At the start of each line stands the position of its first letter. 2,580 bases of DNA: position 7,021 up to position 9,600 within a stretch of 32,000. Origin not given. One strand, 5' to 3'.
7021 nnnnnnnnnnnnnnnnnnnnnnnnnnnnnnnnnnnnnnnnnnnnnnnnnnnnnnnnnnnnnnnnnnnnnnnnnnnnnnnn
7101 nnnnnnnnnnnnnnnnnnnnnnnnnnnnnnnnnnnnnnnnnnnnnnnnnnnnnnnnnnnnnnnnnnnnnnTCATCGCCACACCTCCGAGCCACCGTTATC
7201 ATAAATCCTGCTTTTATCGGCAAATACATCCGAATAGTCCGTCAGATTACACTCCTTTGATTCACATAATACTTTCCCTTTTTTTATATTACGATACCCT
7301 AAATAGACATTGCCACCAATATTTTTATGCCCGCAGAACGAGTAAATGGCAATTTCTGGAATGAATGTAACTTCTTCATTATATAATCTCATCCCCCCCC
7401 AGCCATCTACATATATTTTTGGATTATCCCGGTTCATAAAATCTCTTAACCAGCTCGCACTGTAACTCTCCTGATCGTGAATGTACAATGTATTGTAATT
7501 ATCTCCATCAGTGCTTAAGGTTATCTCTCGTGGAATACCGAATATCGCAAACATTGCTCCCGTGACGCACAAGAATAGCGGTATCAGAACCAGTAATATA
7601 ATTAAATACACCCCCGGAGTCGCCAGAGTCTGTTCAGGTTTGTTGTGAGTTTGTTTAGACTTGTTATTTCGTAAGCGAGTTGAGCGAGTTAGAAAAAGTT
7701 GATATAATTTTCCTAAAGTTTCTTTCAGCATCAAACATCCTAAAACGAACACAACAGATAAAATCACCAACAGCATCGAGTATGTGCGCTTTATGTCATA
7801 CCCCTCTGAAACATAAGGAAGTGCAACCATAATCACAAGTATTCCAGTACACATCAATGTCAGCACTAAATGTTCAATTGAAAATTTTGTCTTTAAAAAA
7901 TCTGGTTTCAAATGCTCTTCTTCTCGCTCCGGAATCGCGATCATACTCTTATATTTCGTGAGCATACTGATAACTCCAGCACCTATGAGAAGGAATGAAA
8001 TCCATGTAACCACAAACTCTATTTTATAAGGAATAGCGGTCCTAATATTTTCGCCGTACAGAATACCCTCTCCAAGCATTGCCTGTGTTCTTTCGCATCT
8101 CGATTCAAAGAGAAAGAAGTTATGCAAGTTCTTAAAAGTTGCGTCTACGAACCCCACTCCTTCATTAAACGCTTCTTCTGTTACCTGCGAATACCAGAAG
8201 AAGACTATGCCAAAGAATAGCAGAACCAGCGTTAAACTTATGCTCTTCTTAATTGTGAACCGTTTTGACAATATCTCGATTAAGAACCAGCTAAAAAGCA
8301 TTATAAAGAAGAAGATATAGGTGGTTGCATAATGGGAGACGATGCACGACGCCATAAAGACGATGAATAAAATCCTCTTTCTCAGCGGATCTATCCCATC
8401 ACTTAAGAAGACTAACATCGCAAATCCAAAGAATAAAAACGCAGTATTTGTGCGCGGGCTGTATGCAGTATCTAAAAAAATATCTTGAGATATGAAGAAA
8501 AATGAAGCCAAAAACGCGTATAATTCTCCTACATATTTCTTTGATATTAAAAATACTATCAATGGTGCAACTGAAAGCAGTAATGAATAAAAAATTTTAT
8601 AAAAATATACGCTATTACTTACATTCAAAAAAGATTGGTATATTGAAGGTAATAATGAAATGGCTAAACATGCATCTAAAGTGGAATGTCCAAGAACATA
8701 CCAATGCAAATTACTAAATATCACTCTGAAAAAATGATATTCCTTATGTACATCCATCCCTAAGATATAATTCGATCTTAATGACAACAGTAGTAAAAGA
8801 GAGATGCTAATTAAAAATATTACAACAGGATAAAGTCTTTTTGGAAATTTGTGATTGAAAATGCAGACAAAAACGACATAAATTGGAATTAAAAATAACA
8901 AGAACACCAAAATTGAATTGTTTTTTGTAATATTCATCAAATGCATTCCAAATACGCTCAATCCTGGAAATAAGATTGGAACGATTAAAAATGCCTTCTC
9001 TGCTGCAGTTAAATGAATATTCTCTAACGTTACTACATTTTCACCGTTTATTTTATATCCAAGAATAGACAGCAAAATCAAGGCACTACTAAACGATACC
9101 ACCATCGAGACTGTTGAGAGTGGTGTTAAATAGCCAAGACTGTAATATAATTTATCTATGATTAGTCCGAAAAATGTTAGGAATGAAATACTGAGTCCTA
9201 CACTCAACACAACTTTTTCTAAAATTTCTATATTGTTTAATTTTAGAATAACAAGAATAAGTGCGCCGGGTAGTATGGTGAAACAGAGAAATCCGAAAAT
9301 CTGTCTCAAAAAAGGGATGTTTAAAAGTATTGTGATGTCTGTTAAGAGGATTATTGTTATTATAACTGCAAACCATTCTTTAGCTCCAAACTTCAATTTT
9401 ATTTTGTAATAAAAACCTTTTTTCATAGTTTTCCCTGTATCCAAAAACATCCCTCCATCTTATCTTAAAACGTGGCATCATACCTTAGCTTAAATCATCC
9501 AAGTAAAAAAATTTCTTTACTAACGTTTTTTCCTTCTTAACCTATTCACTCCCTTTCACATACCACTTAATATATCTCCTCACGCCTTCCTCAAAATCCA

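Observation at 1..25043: Hypothesis: the glycan island is either switched OFF by reversible duplications or is in wholesale decay, with at least 7 disrupted genes in 25 kb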

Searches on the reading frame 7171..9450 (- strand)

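Call 11: search_protein_families(library=pfam, proteins=[window:7171-9450:-])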
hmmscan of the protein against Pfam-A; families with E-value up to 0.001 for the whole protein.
window:7171-9450:- (759 aa): 1 family
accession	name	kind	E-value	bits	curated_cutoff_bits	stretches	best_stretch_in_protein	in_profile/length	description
PF09971.14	DUF2206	-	9.1e-38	130.5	35.6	1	358-757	1-367/368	Predicted membrane protein (DUF2206)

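Call 62: search_protein_families(library=ncbifam, proteins=[window:7174-9450:-], max_evalue=0.01)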
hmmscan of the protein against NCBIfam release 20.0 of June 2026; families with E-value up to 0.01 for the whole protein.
window:7174-9450:- (759 aa): 0 families
